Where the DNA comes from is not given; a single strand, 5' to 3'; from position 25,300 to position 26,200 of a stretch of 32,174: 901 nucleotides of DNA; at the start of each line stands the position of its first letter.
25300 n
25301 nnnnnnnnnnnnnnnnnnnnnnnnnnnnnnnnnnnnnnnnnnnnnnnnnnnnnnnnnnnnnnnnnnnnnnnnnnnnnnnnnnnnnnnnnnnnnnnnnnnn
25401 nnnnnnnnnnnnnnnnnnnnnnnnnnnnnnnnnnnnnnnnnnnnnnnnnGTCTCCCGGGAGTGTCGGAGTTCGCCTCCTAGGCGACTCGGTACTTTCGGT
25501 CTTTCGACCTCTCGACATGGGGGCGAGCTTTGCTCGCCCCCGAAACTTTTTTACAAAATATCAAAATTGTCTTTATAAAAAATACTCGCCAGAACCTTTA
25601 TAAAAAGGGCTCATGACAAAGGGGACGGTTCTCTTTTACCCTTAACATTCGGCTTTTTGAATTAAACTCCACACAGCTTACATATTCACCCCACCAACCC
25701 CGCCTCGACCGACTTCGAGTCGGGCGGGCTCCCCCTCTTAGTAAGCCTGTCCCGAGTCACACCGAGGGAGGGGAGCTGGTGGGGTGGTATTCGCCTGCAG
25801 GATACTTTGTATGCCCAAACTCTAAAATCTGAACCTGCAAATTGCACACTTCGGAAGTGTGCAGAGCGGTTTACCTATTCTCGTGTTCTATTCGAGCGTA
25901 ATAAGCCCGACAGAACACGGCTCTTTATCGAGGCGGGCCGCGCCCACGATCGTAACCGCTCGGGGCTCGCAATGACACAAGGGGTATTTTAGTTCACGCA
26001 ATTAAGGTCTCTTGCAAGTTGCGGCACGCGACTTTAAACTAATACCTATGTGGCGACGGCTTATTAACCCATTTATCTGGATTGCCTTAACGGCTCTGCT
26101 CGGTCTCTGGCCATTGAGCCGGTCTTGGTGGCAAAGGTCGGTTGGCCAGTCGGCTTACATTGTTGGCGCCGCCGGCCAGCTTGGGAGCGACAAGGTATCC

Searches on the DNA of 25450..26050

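Call 65: search_rna_families(source=window, start=25450, end=26050, threshold=evalue, max_evalue=1)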
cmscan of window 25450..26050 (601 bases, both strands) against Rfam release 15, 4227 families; matches with E-value up to 1: 2.
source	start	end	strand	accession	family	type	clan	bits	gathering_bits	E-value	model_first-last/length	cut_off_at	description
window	25537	25595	-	RF03640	mir-3747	Gene; miRNA;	-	18.4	63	0.72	1-67/67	no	mir-3747 microRNA precursor family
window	25724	25779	-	RF00502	TCV_Pr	Cis-reg;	-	18.3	40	0.71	1-34/34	no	Turnip crinkle virus (TCV) core promoter hairpin (Pr)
